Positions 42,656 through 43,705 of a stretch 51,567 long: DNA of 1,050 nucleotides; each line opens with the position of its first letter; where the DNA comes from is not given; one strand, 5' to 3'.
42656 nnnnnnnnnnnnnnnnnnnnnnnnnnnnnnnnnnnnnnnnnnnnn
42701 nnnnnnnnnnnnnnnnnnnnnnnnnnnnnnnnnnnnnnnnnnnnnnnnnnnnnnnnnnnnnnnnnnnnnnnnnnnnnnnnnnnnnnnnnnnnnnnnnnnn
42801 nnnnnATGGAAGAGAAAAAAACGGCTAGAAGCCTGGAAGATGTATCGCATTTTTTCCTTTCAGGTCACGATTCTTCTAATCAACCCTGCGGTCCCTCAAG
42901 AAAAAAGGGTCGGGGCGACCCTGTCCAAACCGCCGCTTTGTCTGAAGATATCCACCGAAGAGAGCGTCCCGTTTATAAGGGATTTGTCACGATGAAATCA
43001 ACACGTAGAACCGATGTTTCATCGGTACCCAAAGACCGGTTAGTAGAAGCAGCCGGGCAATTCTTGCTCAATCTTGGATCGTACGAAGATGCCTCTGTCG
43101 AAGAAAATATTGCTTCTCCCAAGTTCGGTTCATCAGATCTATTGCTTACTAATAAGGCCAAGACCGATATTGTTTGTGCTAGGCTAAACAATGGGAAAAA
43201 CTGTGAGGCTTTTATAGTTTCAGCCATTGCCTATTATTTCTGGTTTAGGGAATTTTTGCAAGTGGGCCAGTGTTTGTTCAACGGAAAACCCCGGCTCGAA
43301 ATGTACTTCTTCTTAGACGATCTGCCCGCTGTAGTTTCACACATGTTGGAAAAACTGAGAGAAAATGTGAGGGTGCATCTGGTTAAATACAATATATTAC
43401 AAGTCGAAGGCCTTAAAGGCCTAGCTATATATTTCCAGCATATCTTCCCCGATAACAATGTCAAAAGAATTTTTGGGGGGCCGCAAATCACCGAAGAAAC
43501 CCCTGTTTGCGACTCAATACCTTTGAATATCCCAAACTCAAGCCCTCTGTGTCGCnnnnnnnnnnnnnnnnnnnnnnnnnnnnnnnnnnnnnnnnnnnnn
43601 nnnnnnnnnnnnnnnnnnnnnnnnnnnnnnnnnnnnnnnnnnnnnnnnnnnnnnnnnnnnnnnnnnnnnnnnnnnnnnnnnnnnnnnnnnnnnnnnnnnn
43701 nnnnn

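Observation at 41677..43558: ParA-type positioning ATPase fused to a glycogen/glycan-binding CBM48 domain, with an unknown partner gene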

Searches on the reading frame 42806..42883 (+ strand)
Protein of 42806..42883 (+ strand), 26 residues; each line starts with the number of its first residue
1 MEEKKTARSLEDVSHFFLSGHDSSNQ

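Call 49: search_solved_structures(query=A3, max_evalue=10, show_alignments=5)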
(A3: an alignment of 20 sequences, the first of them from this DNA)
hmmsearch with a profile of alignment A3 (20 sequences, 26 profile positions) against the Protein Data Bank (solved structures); distinct sequences matched with E-value up to 10: 2.
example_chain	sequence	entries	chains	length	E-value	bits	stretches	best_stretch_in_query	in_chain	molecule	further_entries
1xqb_A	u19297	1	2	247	0.52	13.4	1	7-20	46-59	Hypothetical UPF0066 protein HI0510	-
8sot_A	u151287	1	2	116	1.2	12.2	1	12-24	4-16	Basic membrane protein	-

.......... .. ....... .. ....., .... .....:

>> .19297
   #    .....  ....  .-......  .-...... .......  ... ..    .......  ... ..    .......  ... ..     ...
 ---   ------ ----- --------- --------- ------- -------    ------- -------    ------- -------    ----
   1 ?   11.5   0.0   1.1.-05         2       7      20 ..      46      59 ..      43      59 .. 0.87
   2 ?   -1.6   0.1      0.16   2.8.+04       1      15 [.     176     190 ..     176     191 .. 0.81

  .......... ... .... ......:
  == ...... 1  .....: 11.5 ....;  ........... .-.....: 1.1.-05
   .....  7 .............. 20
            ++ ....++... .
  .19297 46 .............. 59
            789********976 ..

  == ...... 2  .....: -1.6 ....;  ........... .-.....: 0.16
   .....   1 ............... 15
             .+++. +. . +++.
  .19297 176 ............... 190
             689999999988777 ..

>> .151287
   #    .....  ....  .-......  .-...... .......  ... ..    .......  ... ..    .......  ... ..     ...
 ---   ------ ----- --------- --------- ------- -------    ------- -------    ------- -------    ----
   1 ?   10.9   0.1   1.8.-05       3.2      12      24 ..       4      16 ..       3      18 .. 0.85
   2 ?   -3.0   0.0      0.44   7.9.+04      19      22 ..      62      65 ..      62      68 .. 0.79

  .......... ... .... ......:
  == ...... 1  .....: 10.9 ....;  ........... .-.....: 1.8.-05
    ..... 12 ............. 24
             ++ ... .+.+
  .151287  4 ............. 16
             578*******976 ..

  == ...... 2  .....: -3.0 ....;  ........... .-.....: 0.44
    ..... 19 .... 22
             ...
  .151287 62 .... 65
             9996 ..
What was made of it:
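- On Canonical ParABS partition system: A profile search of the PDB did not retrieve ParB (call 49), and stimulation was not tested.
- A profile search of the PDB with the peptide did not recover ParB (call 49).
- Tried and rejected: Peptide profile against the PDB (call 49).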

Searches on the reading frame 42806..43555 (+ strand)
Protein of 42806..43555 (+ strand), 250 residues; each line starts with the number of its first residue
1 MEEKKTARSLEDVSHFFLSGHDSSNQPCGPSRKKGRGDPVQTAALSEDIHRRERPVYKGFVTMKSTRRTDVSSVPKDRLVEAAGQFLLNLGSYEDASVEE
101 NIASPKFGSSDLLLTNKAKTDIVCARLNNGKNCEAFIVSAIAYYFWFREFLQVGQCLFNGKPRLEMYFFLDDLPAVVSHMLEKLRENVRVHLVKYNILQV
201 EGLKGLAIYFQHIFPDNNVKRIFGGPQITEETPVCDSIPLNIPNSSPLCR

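Call 3: search_protein_families(library=pfam, proteins=[window:42806-43555:+], max_evalue=1)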
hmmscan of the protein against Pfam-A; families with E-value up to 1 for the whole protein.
window:42806-43555:+ (250 aa): 1 family
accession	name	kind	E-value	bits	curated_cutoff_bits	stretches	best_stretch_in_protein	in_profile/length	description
PF24091.1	DUF7376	-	0.13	12.4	27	1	166-212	98-144/219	Family of unknown function (DUF7376)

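Call 4: search_protein_families(library=ncbifam, proteins=[window:42806-43555:+], max_evalue=1)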
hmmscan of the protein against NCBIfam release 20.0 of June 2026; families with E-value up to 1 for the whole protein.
window:42806-43555:+ (250 aa): 0 families

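Call 6: find_homologous_proteins(query=window:42806-43555:+)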
Query window:42806-43555:+ (250 aa): 11 proteins with E <= 0.001 among 373 candidates.
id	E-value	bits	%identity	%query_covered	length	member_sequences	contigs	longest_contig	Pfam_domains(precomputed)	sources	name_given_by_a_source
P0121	5.1e-166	568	100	100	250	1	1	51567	-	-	-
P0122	1.0e-136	472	86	98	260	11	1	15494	-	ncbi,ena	-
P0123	4.8e-99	349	84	73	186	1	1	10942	-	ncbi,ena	-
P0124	3.8e-52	195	44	93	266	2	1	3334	-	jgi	jgi:hypothetical protein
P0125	3.4e-38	149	47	63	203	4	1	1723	-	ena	-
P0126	4.8e-38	149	50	60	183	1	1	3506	-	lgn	-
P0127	9.4e-38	148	48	65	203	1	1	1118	-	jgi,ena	-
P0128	1.3e-35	141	44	63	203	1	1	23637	-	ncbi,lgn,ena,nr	ncbi:MAG: hypothetical protein HWN68_04985 [Desulfobacterales bacterium]|nr:hypothetical protein [De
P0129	2.5e-33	133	44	57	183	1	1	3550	-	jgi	jgi:hypothetical protein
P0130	2.6e-33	133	47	58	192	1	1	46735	-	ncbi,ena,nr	ncbi:MAG: hypothetical protein HWN69_01640 [Desulfobacterales bacterium]|nr:hypothetical protein [De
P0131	4.6e-32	129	44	60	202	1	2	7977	-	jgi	jgi:hypothetical protein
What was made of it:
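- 42806..43558 (+): Partner gene (250 aa plus stop codon): ParB-like N-terminal peptide, disordered linker, and PD-(D/E)xK-like domain. Homologues in call 6.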

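Call 34: predict_structure(alignment_id=A2)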
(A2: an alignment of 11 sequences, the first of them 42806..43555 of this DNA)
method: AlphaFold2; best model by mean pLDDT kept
length: 250 residues; sequences in the alignment: 11
mean_pLDDT: 68.7   pTM: 0.60
mean pLDDT of the five models: 68.7, 67.6, 67.1, 66.7, 66.4
residues with pLDDT >= 90: 68; 70-90: 76; 50-70: 18; < 50: 88
segments of 3 or more residues with pLDDT < 50: 1-16, 18-25, 40-63, 218-250
pLDDT, mean of each block of 10 residues (from residue 1): 38 42 44 49 43 43 63 86 92 89 93 91 91 89 94 74 91 85 87 88 82 63 35 34 34
secondary structure, 60 per line:
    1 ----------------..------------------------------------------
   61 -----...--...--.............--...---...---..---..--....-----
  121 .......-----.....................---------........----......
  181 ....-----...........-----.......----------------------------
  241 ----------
elements in order: E66-68 H76-88 E97-99 E112-115 E121-127 H133-153 E163-170 H175-184 E190-200 E206-212
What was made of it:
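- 42995..43450 (+): PD-(D/E)xK-like (NucS-like) alpha/beta domain (res 64-215), probably non-catalytic. AlphaFold2 pLDDT is 85-94 (call 34).
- On PD-(D/E)xK nucleases (NucS/EndoMS-like), for the partner's C-terminal domain: The domain is modelled confidently (pLDDT 85-94, call 34).
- Checked: In the 250-aa protein, residues 1-63 are predicted disordered (call 34).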

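Call 39: fold_search(model_id=the predicted structure, library=pdb)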
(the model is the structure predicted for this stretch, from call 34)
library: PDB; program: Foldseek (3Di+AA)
matches with E <= 10: 554; with E <= 0.001: 0
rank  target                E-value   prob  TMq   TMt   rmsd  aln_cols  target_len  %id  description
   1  2vld_B                3.2e-03  1.00  0.30  0.32   4.6       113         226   14  crystal structure of a repair endonuclease from Pyrococcus abyssi (released 2009-05-19)
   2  5gke_A                3.4e-03  1.00  0.33  0.35   3.6       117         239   12  Structure of EndoMS-dsDNA1 complex (released 2016-11-02)
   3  2vld_A                3.6e-03  1.00  0.30  0.32   4.6       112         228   12  crystal structure of a repair endonuclease from Pyrococcus abyssi (released 2009-05-19)
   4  4dav_A                7.3e-03  0.97  0.31  0.33   5.8       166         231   14  The structure of Pyrococcus Furiosus SfsA in complex with DNA (released 2014-10-01)
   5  2inb                  1.0e-02  0.98  0.32  0.53   5.1       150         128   12  Crystal structure of an XisH family protein (ZP_00107633.1) from Nostoc punctiforme PCC 73102 at 1.60 A resolution (released 2006-10-24)
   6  5gkj_B                1.5e-02  0.99  0.29  0.31   4.7       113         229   12  Structure of EndoMS in apo form (released 2016-11-02)
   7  2ix9_A                2.4e-02  0.69  0.24  0.23   9.5       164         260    9  Respective role of protein folding and glycosylation in the thermal stability of recombinant Feruloyl Esterase A (released 2006-10-18)
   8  2okf_A                3.3e-02  0.90  0.32  0.54   5.7       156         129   14  CRYSTAL STRUCTURE OF A FDXN ELEMENT EXCISION CONTROLLING FACTOR PROTEIN (AVA_3312) FROM ANABAENA VARIABILIS AT 1.60 A  (released 2007-01-30)
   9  3fov                  3.3e-02  0.57  0.20  0.38   7.8       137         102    9  Crystal structure of protein RPA0323 of unknown function from Rhodopseudomonas palustris (released 2009-01-13)
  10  6qnz_B                4.5e-02  0.99  0.34  0.16   6.2       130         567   12  Crystal structure of the site-specific DNA nickase N.BspD6I E418A Mutant (released 2020-03-04)
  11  1uza_A                4.5e-02  0.54  0.23  0.23   9.9       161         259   12  Crystallographic structure of a feruloyl esterase from Aspergillus niger (released 2004-10-19)
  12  6g2i_J                4.5e-02  0.47  0.26  0.07  11.8       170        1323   10  Filament of acetyl-CoA carboxylase and BRCT domains of BRCA1 (ACC-BRCT) at 5.9 A resolution (released 2018-06-13)
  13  2bjh_A                5.2e-02  0.47  0.23  0.22   9.5       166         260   13  Crystal Structure Of S133A AnFaeA-ferulic acid complex (released 2005-09-07)
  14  8q3z_A                5.5e-02  0.80  0.26  0.16   7.3       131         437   13  Crystal structure of cA4-bound Can2 from Thermoanaerobacter brockii (released 2023-11-22)
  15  9dou_A                5.5e-02  0.60  0.26  0.09   6.9       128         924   12  Taeniopygia guttata R2 retrotransposon (R2Tg) initiating target-primed reverse transcription (released 2025-05-21)
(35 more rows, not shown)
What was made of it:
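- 42995..43450 (+): The top Foldseek hits are NucS/EndoMS (2vld, 5gke), SfsA, XisH, Nt.BspD6I and Can2/Card1, with E about 3e-3 to 1e-1 (call 39).
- On Canonical ParABS partition system: Its predicted fold is PD-(D/E)xK-like (calls 34, 39).
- On PD-(D/E)xK nucleases (NucS/EndoMS-like), for the partner's C-terminal domain: All of the five best Foldseek hits, and most of the higher-probability ones below them, are PD-(D/E)xK proteins, but at E 3e-3 to 1e-1 and TM about 0.3 (call 39).
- Closest known: NucS/EndoMS and other PD-. Same: The alpha-beta-beta-beta-alpha-beta core is shared, and these are the top Foldseek hits (call 39).
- The partner fold is nearest to the DNA-binding nucleases NucS/EndoMS, SfsA and XisH (call 39). 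The pairing of an ATPase with a PD-(D/E)xK-like gene is superficially like many defence systems (call 39).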

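Call 64: search_protein_families(library=padloc, proteins=[window:42806-43555:+], max_evalue=0.01)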
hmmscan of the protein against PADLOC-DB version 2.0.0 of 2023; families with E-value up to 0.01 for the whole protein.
window:42806-43555:+ (250 aa): 0 families
